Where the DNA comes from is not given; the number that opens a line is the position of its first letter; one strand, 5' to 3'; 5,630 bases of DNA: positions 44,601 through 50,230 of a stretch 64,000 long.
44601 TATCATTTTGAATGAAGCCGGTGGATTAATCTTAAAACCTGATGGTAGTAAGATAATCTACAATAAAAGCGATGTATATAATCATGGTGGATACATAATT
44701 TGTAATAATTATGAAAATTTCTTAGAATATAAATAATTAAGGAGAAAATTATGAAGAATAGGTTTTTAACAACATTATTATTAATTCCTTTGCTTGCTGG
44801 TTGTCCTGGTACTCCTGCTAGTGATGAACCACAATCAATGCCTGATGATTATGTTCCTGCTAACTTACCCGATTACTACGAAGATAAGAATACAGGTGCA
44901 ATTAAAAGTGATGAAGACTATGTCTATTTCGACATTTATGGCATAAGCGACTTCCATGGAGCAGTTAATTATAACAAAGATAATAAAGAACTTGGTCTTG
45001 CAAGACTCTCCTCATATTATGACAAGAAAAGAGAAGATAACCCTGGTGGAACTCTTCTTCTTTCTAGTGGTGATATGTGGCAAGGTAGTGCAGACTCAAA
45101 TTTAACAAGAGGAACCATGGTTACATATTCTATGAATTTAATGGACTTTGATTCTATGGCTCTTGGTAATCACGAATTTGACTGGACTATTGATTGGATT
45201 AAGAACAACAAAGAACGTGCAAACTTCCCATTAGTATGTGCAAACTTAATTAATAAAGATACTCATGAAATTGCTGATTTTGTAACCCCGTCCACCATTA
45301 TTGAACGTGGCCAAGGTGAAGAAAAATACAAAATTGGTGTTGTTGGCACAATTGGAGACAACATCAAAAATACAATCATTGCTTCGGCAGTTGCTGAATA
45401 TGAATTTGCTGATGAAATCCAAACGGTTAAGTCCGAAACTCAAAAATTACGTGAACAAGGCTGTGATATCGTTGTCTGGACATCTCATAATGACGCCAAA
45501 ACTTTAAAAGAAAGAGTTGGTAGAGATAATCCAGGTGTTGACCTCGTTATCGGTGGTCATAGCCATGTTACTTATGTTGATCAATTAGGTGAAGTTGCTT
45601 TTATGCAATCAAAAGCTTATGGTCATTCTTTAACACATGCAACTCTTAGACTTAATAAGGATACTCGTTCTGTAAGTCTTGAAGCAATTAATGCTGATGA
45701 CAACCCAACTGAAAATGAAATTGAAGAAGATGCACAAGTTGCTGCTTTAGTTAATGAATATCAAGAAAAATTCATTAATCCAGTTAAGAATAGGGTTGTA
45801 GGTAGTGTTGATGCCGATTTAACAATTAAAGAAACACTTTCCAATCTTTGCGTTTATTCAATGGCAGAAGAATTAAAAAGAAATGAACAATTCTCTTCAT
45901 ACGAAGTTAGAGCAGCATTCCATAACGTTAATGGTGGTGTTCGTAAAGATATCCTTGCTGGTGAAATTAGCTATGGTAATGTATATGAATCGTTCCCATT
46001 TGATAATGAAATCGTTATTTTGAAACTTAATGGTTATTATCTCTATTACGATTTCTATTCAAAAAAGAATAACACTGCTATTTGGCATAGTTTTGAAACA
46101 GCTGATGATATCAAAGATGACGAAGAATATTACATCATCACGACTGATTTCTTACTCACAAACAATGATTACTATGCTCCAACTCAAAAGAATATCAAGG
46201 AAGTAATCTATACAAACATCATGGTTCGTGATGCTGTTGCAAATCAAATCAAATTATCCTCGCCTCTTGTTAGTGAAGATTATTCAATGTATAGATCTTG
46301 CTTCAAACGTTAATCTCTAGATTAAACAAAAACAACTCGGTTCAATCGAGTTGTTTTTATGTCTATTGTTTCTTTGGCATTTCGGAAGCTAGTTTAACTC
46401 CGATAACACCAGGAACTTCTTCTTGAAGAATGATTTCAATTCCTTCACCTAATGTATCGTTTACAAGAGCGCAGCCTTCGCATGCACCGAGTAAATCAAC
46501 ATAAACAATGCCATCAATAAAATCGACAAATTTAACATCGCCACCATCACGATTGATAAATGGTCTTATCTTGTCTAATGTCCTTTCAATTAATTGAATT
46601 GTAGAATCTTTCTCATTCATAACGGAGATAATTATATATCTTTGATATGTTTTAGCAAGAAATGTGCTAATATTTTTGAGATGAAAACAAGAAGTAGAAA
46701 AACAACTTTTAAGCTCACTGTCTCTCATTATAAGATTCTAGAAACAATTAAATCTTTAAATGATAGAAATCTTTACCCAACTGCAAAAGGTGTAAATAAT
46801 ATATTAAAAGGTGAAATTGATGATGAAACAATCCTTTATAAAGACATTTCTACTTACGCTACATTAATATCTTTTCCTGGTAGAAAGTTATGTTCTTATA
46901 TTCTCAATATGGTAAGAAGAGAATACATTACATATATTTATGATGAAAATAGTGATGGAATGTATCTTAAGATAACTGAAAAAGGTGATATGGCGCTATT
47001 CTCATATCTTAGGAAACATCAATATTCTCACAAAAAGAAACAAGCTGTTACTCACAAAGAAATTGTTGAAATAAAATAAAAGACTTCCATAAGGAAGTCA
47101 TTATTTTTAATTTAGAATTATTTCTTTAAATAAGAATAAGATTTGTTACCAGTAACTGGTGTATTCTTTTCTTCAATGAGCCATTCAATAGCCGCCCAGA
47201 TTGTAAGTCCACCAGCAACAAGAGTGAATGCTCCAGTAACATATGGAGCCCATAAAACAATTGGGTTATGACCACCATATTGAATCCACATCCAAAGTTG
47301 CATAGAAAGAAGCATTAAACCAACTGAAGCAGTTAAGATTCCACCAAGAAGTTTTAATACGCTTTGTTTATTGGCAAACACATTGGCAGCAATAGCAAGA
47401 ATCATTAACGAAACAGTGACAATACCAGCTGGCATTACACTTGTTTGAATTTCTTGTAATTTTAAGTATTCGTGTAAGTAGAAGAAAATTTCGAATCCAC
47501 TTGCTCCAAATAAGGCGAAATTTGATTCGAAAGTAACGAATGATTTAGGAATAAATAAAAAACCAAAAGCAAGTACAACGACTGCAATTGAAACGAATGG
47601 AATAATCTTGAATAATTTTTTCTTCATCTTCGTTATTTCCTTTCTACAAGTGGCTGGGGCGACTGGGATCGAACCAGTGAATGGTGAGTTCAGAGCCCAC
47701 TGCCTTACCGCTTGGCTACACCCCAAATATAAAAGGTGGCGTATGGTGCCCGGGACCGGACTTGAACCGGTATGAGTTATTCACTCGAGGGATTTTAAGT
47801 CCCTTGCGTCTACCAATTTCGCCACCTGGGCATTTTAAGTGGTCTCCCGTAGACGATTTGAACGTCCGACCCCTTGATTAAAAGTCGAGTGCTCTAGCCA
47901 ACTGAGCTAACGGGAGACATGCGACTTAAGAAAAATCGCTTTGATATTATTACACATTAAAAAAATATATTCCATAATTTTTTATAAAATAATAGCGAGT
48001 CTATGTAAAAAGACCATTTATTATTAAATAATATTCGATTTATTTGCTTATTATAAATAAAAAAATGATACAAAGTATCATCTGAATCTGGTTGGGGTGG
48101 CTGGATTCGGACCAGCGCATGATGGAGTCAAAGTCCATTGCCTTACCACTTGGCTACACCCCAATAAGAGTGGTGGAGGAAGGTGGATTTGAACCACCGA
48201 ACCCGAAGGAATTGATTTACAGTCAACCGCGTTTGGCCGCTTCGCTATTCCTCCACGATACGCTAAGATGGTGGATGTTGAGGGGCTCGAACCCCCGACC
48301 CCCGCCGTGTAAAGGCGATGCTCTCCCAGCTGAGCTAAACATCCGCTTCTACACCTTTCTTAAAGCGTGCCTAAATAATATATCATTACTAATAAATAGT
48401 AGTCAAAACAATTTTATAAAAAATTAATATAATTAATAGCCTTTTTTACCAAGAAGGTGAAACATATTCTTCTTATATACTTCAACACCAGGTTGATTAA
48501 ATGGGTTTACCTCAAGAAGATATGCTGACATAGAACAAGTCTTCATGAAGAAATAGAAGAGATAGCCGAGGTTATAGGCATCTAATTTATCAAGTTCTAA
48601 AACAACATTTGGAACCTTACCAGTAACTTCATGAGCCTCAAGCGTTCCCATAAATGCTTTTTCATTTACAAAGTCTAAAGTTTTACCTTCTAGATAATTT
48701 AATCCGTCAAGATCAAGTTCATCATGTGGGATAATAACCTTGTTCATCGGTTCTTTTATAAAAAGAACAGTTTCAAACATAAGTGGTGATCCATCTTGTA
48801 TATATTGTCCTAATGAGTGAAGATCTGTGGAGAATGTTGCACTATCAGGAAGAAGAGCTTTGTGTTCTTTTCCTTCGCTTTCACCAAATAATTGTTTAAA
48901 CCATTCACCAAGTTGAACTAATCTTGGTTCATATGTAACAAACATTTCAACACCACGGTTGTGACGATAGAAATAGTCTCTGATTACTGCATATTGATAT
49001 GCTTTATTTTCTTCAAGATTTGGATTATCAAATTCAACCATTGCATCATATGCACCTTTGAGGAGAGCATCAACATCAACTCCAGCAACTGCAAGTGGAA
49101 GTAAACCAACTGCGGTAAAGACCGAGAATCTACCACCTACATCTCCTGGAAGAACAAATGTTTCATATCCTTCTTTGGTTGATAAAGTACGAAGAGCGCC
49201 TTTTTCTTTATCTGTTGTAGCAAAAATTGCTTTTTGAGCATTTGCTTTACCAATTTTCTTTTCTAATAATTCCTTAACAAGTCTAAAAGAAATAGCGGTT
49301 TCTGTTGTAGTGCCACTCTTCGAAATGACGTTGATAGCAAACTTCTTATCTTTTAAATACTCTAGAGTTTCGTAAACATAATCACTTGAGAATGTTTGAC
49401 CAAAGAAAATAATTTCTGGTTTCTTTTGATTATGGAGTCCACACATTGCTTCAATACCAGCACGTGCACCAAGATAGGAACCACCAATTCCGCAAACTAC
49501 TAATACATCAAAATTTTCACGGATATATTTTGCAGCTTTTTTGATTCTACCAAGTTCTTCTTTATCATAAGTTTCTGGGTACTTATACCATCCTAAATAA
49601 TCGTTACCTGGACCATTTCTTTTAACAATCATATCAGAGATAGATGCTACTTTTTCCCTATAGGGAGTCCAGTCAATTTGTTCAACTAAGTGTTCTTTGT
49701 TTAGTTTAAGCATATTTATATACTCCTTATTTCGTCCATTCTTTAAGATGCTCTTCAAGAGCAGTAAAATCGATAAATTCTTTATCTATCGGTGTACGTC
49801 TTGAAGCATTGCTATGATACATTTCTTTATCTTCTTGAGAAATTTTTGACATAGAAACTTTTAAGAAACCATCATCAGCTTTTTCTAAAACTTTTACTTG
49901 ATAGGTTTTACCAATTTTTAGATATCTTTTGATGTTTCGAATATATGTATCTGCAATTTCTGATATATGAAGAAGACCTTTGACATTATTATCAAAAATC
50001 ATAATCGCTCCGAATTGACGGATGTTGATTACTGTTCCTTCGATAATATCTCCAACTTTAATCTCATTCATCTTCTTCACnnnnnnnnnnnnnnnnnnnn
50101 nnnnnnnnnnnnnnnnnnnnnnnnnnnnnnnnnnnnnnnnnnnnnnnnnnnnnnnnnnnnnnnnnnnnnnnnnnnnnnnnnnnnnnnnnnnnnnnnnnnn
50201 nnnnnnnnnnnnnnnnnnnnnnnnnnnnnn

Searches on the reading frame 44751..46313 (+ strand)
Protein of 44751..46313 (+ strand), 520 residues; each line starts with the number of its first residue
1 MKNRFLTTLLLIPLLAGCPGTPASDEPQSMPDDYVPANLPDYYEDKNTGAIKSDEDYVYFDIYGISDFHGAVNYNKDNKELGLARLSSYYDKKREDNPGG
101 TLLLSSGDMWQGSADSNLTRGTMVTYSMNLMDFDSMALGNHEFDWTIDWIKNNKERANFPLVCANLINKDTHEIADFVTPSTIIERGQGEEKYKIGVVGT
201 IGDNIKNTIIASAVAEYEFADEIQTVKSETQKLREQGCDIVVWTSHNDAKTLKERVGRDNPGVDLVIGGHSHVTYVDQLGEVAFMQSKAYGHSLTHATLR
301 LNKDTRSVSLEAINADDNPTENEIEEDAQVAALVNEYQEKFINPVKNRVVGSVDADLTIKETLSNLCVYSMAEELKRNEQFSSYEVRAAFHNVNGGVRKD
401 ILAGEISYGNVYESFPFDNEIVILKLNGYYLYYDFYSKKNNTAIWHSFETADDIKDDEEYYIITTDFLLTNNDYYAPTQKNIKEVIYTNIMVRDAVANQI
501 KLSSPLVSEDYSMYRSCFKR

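Call 59: search_protein_families(library=pfam, proteins=[window:44751-46313:+], max_evalue=0.0001)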
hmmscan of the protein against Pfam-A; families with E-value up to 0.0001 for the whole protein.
window:44751-46313:+ (520 aa): 2 families
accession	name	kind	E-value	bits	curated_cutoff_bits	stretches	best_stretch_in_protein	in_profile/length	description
PF02872.23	5_nucleotid_C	-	3.9e-09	37.2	23.6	1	381-431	33-82/158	5'-nucleotidase, C-terminal domain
PF00149.33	Metallophos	-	3.7e-06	27.9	21.5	1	62-273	3-190/191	Calcineurin-like phosphoesterase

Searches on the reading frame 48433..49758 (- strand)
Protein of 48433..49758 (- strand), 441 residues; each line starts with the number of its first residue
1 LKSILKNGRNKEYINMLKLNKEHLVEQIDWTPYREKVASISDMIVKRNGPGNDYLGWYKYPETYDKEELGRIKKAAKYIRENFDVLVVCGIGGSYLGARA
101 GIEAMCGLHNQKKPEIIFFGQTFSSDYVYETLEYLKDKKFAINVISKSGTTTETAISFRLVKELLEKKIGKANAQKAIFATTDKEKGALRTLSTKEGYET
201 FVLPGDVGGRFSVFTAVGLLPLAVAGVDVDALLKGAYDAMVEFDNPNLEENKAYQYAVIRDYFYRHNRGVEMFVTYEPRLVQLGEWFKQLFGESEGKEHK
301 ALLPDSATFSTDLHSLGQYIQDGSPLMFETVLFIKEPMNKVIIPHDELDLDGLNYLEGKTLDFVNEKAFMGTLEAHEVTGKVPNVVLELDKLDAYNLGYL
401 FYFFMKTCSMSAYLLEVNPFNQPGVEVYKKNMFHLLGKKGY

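Call 59: search_protein_families(library=pfam, proteins=[window:48433-49758:-], max_evalue=0.0001)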
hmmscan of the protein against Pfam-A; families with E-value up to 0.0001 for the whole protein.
window:48433-49758:- (441 aa): 1 family
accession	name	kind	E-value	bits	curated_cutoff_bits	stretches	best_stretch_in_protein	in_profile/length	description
PF00342.24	PGI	-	6.1e-22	78.3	22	1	85-430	98-460/486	Phosphoglucose isomerase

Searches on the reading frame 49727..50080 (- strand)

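Call 59: search_protein_families(library=pfam, proteins=[window:49727-50080:-], max_evalue=0.0001)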
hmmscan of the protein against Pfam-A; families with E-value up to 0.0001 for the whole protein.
window:49727-50080:- (117 aa): 1 family
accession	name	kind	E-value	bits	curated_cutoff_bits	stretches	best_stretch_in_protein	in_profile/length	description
PF00575.29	S1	-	1.7e-14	54.3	22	1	7-74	2-70/74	S1 RNA binding domain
